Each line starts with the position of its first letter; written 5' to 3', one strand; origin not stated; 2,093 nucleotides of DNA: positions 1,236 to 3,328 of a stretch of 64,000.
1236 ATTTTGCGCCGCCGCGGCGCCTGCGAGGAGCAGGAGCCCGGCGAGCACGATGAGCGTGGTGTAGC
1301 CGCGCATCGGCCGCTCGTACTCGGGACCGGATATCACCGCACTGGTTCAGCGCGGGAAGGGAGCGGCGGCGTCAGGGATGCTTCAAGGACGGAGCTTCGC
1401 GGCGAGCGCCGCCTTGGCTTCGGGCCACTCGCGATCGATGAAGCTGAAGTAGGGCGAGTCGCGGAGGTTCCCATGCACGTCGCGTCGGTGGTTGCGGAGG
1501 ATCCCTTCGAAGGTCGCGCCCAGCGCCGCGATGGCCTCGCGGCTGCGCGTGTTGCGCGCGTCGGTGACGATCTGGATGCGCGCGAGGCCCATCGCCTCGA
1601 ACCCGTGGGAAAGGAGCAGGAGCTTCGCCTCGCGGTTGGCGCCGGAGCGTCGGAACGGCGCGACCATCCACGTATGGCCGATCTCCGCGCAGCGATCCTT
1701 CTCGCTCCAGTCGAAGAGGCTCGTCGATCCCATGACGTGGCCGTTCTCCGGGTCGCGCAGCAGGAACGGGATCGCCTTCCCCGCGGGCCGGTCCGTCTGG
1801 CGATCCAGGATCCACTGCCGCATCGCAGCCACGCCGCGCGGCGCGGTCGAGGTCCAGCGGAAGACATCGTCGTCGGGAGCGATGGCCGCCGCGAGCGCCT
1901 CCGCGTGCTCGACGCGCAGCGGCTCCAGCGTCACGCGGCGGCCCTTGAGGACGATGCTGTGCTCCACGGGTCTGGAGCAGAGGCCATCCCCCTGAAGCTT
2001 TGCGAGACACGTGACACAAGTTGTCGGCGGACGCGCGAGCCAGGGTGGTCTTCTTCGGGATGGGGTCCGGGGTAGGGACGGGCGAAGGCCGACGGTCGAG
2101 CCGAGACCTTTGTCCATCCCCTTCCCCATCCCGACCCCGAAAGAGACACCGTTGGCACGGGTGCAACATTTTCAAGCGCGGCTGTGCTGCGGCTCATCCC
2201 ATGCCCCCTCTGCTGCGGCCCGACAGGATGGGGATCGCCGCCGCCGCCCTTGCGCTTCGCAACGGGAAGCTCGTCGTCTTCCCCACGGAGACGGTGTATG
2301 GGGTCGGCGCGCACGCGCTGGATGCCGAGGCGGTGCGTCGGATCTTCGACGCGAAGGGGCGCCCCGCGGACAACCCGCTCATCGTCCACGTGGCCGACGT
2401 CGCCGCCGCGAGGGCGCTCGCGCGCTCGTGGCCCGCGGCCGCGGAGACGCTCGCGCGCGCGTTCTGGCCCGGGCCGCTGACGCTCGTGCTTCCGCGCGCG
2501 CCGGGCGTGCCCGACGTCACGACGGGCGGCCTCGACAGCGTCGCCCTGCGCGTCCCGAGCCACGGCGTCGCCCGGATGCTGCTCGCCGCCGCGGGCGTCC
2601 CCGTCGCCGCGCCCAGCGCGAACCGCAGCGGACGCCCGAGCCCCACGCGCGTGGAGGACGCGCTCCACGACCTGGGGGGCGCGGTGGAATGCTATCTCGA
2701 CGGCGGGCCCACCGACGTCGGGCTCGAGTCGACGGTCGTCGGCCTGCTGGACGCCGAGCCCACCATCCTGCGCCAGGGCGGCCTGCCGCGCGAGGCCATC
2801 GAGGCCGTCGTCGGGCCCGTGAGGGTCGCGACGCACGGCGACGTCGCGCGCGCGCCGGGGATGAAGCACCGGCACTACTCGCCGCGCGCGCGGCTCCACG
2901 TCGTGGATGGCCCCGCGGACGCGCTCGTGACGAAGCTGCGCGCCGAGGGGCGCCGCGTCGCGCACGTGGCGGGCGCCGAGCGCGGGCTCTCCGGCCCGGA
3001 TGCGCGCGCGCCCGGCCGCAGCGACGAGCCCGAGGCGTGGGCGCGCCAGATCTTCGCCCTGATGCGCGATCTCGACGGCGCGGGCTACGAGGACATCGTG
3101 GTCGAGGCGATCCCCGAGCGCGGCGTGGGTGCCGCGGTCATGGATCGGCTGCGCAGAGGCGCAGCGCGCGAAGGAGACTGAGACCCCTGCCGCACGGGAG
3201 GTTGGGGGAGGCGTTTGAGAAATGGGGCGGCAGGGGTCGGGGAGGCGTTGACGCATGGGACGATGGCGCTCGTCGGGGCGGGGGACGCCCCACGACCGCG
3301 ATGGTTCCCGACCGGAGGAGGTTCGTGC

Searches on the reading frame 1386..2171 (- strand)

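Call 104: search_protein_families(library=pfam, proteins=[window:1386-2171:-], max_evalue=0.00001)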
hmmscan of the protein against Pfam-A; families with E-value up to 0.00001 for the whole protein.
window:1386-2171:- (262 aa): 1 family
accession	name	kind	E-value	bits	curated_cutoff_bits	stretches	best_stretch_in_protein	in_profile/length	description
PF13302.13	Acetyltransf_3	-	2.9e-19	70.6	25.4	1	79-219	1-137/138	Acetyltransferase (GNAT) domain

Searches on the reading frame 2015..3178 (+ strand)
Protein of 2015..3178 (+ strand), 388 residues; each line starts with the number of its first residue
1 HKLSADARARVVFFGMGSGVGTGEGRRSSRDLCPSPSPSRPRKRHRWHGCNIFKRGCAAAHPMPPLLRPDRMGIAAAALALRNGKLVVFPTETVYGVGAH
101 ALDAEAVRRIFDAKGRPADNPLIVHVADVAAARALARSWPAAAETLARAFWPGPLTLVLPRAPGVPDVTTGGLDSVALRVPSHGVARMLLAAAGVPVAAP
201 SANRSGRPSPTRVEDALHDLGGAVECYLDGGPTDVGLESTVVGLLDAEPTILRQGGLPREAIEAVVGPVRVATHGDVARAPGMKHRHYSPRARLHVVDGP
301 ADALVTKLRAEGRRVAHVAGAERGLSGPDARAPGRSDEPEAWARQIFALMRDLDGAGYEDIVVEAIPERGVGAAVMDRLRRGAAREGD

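Call 104: search_protein_families(library=pfam, proteins=[window:2015-3178:+], max_evalue=0.00001)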
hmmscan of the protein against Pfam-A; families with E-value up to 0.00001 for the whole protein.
window:2015-3178:+ (388 aa): 2 families
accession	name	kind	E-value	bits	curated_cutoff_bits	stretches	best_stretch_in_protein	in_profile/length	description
PF01300.24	Sua5_yciO_yrdC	-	1.1e-58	198.1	25.1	1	80-255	2-178/178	Telomere recombination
PF03481.19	Sua5_C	-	1.4e-26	94.1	22.9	1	259-384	3-136/136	Threonylcarbamoyl-AMP synthase, C-terminal domain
